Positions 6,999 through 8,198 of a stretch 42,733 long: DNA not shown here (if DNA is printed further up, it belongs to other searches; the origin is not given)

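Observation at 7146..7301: YHS metal-binding domain fused to the XdhC/CoxI-like maturation protein of a Mo-Cu CO dehydrogenase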

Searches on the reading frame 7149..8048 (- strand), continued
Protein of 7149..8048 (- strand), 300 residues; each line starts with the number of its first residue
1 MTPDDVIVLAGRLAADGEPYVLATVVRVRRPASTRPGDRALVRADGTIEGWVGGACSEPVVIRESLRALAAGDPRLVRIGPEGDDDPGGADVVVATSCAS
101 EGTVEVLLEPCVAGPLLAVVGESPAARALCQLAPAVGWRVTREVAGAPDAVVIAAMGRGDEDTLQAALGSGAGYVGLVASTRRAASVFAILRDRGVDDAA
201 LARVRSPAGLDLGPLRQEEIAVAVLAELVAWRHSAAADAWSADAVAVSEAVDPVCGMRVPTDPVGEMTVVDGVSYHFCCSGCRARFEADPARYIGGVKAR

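Call 31: search_dna_similar(query=window:7149-8048:-, collection=plasmids, mode=protein, max_rows=60, max_evalue=1e-10)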
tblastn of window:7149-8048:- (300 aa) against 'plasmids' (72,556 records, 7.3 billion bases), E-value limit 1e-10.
Records with a match: 20; places in all: 20; records where one place covers at least 80% of the query: 5.
Best place of each record, by identity: <60% 20.
By first word of the organism name: Caballeronia 2; Roseivivax 2; Rhizobium 2; Afipia 2; Bradyrhizobium 2; Thermomicrobium 1; Paraburkholderia 1; Deinococcus 1; Nonomuraea 1; Natronorubrum 1; and 5 more.
By predicted mobility (MOB-suite, as given by PLSDB): non-mobilizable 13; conjugative 5; mobilizable 2.
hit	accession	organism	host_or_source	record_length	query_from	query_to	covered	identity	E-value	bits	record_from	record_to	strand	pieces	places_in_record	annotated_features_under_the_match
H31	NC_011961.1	Thermomicrobium roseum DSM 5159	-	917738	5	298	98%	36.7%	2e-40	156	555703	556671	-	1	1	XdhC family protein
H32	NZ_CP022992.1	Paraburkholderia aromaticivorans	-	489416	1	294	98%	32.1%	3e-36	144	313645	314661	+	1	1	XdhC family protein | VWA domain-containing protein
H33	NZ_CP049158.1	Caballeronia sp. SBC1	whole organism,soil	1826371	1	300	100%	31.2%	1e-28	122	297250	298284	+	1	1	none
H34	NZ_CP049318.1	Caballeronia sp. SBC2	whole organism,soil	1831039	1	300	100%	31.2%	1e-28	122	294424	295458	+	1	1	none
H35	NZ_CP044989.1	Deinococcus sp. AJ005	single cell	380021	12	299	96%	31.5%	5e-35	141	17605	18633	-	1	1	XdhC family protein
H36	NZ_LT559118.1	Nonomuraea gerenzanensis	-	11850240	12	213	67%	43.7%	1e-28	122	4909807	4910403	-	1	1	none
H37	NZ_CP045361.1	Roseivivax sp. THAF40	pure culture,Surface of a polyethylene ...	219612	18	213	65%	40.4%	3e-31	130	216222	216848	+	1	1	XdhC family protein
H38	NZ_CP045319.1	Roseivivax sp. THAF197b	pure culture,Surface of a polyethylene ...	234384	18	213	65%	40.4%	3e-31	130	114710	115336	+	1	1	XdhC family protein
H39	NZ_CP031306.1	Natronorubrum bangense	Cell culture,The Bange salt-alkaline ...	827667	1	212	71%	35.9%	4e-22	103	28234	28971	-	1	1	XdhC family protein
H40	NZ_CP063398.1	Rhizobium sp. SL42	Amphicarpaea bracteata,Whole ...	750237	3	215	71%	35.1%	5e-27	117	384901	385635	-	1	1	XdhC/CoxI family protein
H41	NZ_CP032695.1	Rhizobium jaguaris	Calliandra grandiflora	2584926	5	215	70%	35.0%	7e-28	120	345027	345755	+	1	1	none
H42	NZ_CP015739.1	Shinella sp. HZN7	-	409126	5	213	70%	34.9%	2e-18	93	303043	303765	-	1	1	XdhC family protein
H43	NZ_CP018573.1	Marivivens sp. JLT3646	cell culture,shallow-sea hydrothermal ...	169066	9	210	67%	34.5%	7e-28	120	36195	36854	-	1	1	XdhC family protein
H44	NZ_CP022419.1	Pseudosulfitobacter pseudonitzschiae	Skeletonema marinoi strain RO5AC,Cell ...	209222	20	213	65%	35.8%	3e-27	118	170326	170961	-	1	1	XdhC family protein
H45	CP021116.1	Aestuarium zhoushanense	pure culture,tidal flat sample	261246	9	210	67%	33.6%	2e-24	110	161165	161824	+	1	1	XdhC /CoxI family-like protein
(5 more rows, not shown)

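Call 32: get_annotated_region(hit=H32, flank=9000)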
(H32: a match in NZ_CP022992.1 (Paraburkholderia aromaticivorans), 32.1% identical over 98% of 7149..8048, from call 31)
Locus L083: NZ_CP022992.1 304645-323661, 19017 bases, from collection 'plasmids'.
description: Paraburkholderia aromaticivorans strain BN5 plasmid pBN2, complete sequence
organism: Paraburkholderia aromaticivorans (NCBI taxid 2026199)
taxonomy: Bacteria; Pseudomonadota; Betaproteobacteria; Burkholderiales; Burkholderiaceae; Paraburkholderia; Paraburkholderia aromaticivorans
host: -; source: -; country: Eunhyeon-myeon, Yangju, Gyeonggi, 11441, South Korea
typing (MOB-suite, as given by PLSDB): non-mobilizable; mating-pair formation MPF_T
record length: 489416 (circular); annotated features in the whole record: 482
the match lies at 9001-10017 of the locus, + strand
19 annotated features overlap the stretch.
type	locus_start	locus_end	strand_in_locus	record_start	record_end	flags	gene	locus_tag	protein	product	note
CDS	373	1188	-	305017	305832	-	-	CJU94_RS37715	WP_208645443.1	LytTR family DNA-binding domain-containing protein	-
CDS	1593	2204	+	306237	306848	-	-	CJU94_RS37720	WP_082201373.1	OmpW family outer membrane protein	-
CDS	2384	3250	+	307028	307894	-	-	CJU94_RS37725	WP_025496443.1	xanthine dehydrogenase family protein subunit M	-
CDS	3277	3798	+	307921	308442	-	-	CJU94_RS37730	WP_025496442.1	(2Fe-2S)-binding protein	-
CDS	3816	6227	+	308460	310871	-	-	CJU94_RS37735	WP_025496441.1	aerobic carbon-monoxide dehydrogenase large subunit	-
CDS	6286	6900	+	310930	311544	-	-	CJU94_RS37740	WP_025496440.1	SRPBCC family protein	-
CDS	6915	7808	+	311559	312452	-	-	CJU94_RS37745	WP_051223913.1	MoxR family ATPase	-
CDS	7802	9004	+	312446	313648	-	-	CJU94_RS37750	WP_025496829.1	VWA domain-containing protein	-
CDS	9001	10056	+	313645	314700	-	-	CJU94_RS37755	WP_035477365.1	XdhC family protein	-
CDS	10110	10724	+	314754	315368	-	-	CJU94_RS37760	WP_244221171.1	nucleotidyltransferase family protein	-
CDS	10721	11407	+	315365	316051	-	-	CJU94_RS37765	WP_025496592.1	hypothetical protein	-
CDS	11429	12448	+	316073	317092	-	-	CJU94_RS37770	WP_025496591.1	XdhC family protein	-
CDS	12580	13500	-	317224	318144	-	-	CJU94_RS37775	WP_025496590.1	LysR family transcriptional regulator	-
CDS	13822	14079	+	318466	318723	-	-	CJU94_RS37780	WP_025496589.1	hypothetical protein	-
CDS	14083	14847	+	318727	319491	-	-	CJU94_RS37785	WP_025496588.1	HAD family hydrolase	-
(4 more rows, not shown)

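Call 33: get_annotated_region(hit=H35, flank=9000)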
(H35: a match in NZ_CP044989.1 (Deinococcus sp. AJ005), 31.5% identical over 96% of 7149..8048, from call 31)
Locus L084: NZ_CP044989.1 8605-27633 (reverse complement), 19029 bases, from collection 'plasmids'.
description: Deinococcus sp. AJ005 plasmid p380k, complete sequence
organism: Deinococcus sp. AJ005 (NCBI taxid 2652443)
taxonomy: Bacteria; Deinococcota; Deinococci; Deinococcales; Deinococcaceae; Deinococcus; Deinococcus sp. AJ005
host: -; source: single cell; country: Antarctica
typing (MOB-suite, as given by PLSDB): non-mobilizable
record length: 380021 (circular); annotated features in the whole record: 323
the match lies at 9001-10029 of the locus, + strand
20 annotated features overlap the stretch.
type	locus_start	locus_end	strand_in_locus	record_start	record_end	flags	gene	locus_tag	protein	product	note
CDS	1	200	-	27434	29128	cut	-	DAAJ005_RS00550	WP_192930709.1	GGDEF domain-containing protein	-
CDS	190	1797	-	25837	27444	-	-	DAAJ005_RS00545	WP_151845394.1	HD domain-containing phosphohydrolase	-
CDS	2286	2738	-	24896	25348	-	-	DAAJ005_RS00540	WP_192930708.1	hypothetical protein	-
CDS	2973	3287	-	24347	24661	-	-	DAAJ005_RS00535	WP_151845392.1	hypothetical protein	-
CDS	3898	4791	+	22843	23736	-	-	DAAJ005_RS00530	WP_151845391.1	xanthine dehydrogenase family protein subunit M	-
CDS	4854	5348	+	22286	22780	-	-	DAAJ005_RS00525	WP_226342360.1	(2Fe-2S)-binding protein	-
CDS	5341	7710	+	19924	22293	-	-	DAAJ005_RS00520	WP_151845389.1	aerobic carbon-monoxide dehydrogenase large subunit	-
CDS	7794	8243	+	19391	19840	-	-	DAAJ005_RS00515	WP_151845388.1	carbon monoxide dehydrogenase subunit G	-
CDS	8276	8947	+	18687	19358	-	-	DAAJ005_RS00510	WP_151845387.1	TIGR02466 family protein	-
CDS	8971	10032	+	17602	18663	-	-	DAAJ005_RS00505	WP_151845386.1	XdhC family protein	-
CDS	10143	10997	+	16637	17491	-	-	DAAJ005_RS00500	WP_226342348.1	MoxR family ATPase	-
CDS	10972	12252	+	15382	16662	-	-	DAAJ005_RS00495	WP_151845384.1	VWA domain-containing protein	-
CDS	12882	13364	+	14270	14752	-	-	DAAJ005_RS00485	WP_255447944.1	transposase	-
CDS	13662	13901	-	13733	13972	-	-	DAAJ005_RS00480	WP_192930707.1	IS1 family transposase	GO:0006313 - DNA transposition [Evidence IEA]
CDS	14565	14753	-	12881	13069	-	-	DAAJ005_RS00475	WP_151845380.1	DUF6440 family protein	-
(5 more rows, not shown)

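Call 34: search_solved_structures(query=window:7149-8048:-, max_evalue=1, show_alignments=3)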
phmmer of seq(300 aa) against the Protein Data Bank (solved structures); distinct sequences matched with E-value up to 1: 2.
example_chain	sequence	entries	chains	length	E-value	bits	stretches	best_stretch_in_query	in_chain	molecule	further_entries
2we7_A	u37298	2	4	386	1.5e-14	57.4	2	107-233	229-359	Xanthine dehydrogenase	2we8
3on5_A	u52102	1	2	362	1.2e-06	31.5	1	9-111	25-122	BH1974 protein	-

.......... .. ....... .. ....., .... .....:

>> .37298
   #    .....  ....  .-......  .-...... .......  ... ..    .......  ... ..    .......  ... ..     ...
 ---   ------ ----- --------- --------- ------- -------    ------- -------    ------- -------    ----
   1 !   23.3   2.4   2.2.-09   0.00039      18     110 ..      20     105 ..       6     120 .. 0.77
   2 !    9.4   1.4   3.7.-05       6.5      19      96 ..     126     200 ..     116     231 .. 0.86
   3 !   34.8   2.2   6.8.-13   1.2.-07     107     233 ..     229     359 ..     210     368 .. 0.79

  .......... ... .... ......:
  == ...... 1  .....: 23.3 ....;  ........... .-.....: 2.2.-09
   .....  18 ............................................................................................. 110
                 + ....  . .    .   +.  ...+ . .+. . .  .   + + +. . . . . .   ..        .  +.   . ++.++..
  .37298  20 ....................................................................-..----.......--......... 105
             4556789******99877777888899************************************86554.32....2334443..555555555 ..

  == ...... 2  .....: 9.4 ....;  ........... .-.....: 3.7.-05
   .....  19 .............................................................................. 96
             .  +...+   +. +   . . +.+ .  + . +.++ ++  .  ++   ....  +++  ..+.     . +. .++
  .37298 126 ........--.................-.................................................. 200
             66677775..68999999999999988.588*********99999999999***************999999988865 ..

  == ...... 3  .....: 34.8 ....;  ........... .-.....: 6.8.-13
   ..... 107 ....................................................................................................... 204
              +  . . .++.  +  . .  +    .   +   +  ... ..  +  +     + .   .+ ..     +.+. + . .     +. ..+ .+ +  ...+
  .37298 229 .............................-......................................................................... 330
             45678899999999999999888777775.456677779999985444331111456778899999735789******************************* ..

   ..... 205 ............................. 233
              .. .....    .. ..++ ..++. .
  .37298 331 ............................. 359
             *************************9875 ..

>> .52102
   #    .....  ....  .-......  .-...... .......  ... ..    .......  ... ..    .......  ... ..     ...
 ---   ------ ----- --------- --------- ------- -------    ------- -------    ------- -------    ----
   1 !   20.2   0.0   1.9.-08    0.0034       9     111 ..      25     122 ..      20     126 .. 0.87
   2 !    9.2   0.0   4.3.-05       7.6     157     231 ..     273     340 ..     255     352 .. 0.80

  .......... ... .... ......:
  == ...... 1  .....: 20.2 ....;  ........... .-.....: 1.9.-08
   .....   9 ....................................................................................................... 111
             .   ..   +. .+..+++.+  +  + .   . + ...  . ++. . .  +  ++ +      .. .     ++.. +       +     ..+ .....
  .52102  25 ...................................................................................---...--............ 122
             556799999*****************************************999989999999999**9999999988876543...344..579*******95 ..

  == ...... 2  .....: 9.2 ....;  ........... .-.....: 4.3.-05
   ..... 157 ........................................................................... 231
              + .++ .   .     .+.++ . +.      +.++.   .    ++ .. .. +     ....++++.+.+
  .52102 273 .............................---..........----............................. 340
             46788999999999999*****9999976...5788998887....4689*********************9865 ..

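Call 40: find_related_loci(query=A3, collection=genome_contigs, flank=10000)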
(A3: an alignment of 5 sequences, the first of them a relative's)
Query A3 (351 aa) in genome_contigs; peptide patterns used: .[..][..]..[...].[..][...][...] (x = any residue, [..] = any of these).
600 stretches matched a pattern (row limit reached: there are more); 575 encode a relative of the query (tblastn E <= 1e-3); the best 80 are kept; 80 distinct loci.
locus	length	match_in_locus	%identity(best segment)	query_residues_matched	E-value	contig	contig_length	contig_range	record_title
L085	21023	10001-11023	78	1-342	1e-168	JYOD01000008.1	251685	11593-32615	Burkholderiaceae bacterium 16 contig8, whole genome shotgun sequence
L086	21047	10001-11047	72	1-349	5e-162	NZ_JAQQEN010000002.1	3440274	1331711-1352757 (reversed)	Paraburkholderia fungorum strain RL18-167-BIC-A 2, whole genome shotgun sequence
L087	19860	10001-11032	73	2-343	4e-158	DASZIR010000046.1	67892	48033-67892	MAG TPA_asm: Paraburkholderia sp. isolate SMAG_U6607 k141_4013369, whole genome shotgun sequence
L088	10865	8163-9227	72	4-351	5e-157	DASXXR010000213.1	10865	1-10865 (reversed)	MAG TPA_asm: Paraburkholderia sp. isolate SMAG_U4803 k141_2178554, whole genome shotgun sequence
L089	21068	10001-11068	69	1-351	2e-151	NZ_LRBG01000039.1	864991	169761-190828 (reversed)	Paraburkholderia monticola strain JC2948 10.BMJC2948.1.00039, whole genome shotgun sequence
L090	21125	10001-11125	61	2-342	2e-135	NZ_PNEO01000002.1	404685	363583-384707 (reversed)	Burkholderia sp. WAC0059 02, whole genome shotgun sequence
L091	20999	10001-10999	63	5-342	5e-126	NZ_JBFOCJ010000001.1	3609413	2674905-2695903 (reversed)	Paraburkholderia sp. B3 contig_1, whole genome shotgun sequence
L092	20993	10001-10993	38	4-339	1e-70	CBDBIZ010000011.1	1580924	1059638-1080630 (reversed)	MAG: Gammaproteobacteria bacterium isolate 9a307ab1-eba7-4902-9f0e-3c476f9a44b2 genome assembly, contig: contig_11, whol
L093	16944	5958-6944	38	1-339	2e-69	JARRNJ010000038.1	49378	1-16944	MAG: Gammaproteobacteria bacterium isolate Spart_121_MAG scaffold_847, whole genome shotgun sequence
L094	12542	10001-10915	38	20-344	6e-68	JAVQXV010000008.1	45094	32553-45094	MAG: Anaerolineales bacterium isolate SKYGB_hs_bin36 NODE_1490_length_45094_cov_234.842292, whole genome shotgun sequenc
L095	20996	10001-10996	40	1-339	9e-68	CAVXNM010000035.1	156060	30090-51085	MAG: uncultured Gammaproteobacteria bacterium isolate MFD02923.bin.2.48 genome assembly, contig: contig_2075, whole geno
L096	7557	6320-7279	40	4-340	1e-67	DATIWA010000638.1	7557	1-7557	MAG TPA_asm: Candidatus Limnocylindrales bacterium isolate SMAG_U16021 k141_1156394, whole genome shotgun sequence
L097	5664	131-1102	35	1-340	9e-67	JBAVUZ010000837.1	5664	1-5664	MAG: Candidatus Angelobacter sp. isolate MFD02947_ilm_asm_bin15 k127_57509, whole genome shotgun sequence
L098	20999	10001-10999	40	1-339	1e-65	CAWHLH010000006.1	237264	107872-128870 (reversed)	MAG: uncultured Gammaproteobacteria bacterium isolate MFD02923.bin.1.29 genome assembly, contig: contig_45929, whole gen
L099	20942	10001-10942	40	5-343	1e-65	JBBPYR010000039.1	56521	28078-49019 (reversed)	MAG: Ktedonobacterales bacterium isolate bin.194 bin.194_S3Ck141_304375_length_56521_cov_22.0517, whole genome shotgun s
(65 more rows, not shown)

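Call 43: predict_structure(alignment_id=A2)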
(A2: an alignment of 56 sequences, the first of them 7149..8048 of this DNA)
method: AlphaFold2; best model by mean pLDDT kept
length: 300 residues; sequences in the alignment: 56
mean_pLDDT: 84.9   pTM: 0.67
mean pLDDT of the five models: 84.9, 84.6, 84.1, 83.6, 83.4
residues with pLDDT >= 90: 149; 70-90: 105; 50-70: 39; < 50: 7
segments of 3 or more residues with pLDDT < 50: none
pLDDT, mean of each block of 10 residues (from residue 1): 94 88 93 90 93 82 89 88 59 59 89 90 95 93 93 91 95 92 92 96 74 78 92 74 61 81 75 86 90 70
secondary structure, 60 per line:
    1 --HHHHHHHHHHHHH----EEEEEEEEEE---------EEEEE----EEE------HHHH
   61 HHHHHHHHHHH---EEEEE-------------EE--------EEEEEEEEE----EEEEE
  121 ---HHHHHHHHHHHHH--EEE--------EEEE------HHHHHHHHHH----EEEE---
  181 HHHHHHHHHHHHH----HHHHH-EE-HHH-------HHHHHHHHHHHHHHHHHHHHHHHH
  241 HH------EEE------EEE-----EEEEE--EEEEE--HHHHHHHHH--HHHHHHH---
elements in order: H3-15 E20-29 E39-43 E48-50 H57-71 E75-79 E103-111 E116-120 H124-136 E139-141 E150-153 H160-169 E174-177 H181-193 H198-202 H217-242 E249-251 E258-260 E266-270 E273-277 H280-288 H291-297
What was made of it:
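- Tried and rejected: I could not examine where the YHS domain sits relative to the XdhC cysteines in the AF2 model, because only summary output is returned (call 43).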

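Call 47: fold_search(model_id=the predicted structure, library=pdb)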
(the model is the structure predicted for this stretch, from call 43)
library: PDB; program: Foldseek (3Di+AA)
matches with E <= 10: 1271; with E <= 0.001: 6
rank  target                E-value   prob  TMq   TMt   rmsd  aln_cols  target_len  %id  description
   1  2we8_A                1.6e-12  1.00  0.45  0.40   7.0       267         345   24  Crystal structure of Mycobacterium tuberculosis Rv0376c homologue from Mycobacterium smegmatis (released 2010-04-07)
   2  2we8_B                3.1e-12  1.00  0.45  0.42   7.1       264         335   25  Crystal structure of Mycobacterium tuberculosis Rv0376c homologue from Mycobacterium smegmatis (released 2010-04-07)
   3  2we7_A                3.1e-12  1.00  0.45  0.41   7.1       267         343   24  Crystal structure of Mycobacterium tuberculosis Rv0376c homologue from Mycobacterium smegmatis (released 2010-04-07)
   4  2we7_B                3.9e-11  1.00  0.45  0.41   6.8       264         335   23  Crystal structure of Mycobacterium tuberculosis Rv0376c homologue from Mycobacterium smegmatis (released 2010-04-07)
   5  3on5_A                6.0e-11  1.00  0.36  0.33  12.6       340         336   18  Crystal structure of a xanthine dehydrogenase (BH1974) from Bacillus halodurans at 2.80 A resolution (released 2010-09-15)
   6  3on5_B                2.0e-07  1.00  0.37  0.35  11.7       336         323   16  Crystal structure of a xanthine dehydrogenase (BH1974) from Bacillus halodurans at 2.80 A resolution (released 2010-09-15)
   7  5b3u_B                1.0e-02  0.99  0.21  0.20   5.5       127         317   16  Crystal structure of biliverdin reductase in complex with NADP+ from Synechocystis sp. PCC 6803 (released 2017-02-15)
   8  5b3t_A                1.6e-02  0.99  0.21  0.20   5.7       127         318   16  Crystal structure of apo-form biliverdin reductase from Synechocystis sp. PCC 6803 (released 2017-02-15)
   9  3fd8_C                1.9e-02  0.97  0.20  0.18   5.7       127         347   13  Crystal Structure of an oxidoreductase from Enterococcus faecalis (released 2009-02-03)
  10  7c3b_A                1.9e-02  0.21  0.16  0.15  17.8       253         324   11  Ferredoxin reductase in carbazole 1,9a-dioxygenase (FAD apo form) (released 2021-05-26)
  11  5b3u_A                2.1e-02  0.97  0.20  0.19   6.0       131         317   16  Crystal structure of biliverdin reductase in complex with NADP+ from Synechocystis sp. PCC 6803 (released 2017-02-15)
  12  1gcu                  3.2e-02  0.98  0.22  0.22   5.6       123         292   16  CRYSTAL STRUCTURE OF RAT BILIVERDIN REDUCTASE AT 1.4 A (released 2001-02-08)
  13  8hwy_A                3.8e-02  0.98  0.21  0.22   4.9       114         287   20  Ancestral imine reductase mutant N559_M6 (released 2024-01-10)
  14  1iuk                  4.9e-02  0.98  0.23  0.46   4.6       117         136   19  The structure of native ID.343 from Thermus thermophilus (released 2003-07-15)
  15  3ec7_B                5.5e-02  0.94  0.21  0.19   5.4       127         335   13  Crystal Structure of Putative Dehydrogenase from Salmonella typhimurium LT2 (released 2008-09-23)
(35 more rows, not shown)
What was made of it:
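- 7146..8048 (-): coxF-type XdhC-family maturation factor, 300 aa: XdhC_CoxI (14-80), XdhC_C Rossmann (117-228), linker, YHS (251-295). AF2 model with pLDDT 84.9; the best Foldseek hits are the XdhC structures 2WE8/2WE7 and 3ON5 (calls 43, 47).
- On CoxF subfamily of XdhC-family maturation factors: The fold matches 2WE8 and 3ON5 (call 47).
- Closest known: CoxI / XdhC proper. Same: The same two-domain XdhC fold (Foldseek E = 1.6e-12 to 2WE8; calls 34, 47).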

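Call 53: get_annotated_region(hit=H36, flank=9000)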
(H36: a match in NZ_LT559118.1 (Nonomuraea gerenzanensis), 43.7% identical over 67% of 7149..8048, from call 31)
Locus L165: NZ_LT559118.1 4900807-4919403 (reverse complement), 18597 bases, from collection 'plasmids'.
description: Nonomuraea gerenzanensis isolate nono1 plasmid I, complete sequence
organism: Nonomuraea gerenzanensis (NCBI taxid 93944)
taxonomy: Bacteria; Actinomycetota; Actinomycetes; Streptosporangiales; Streptosporangiaceae; Nonomuraea; Nonomuraea gerenzanensis
host: -; source: -; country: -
typing (MOB-suite, as given by PLSDB): non-mobilizable
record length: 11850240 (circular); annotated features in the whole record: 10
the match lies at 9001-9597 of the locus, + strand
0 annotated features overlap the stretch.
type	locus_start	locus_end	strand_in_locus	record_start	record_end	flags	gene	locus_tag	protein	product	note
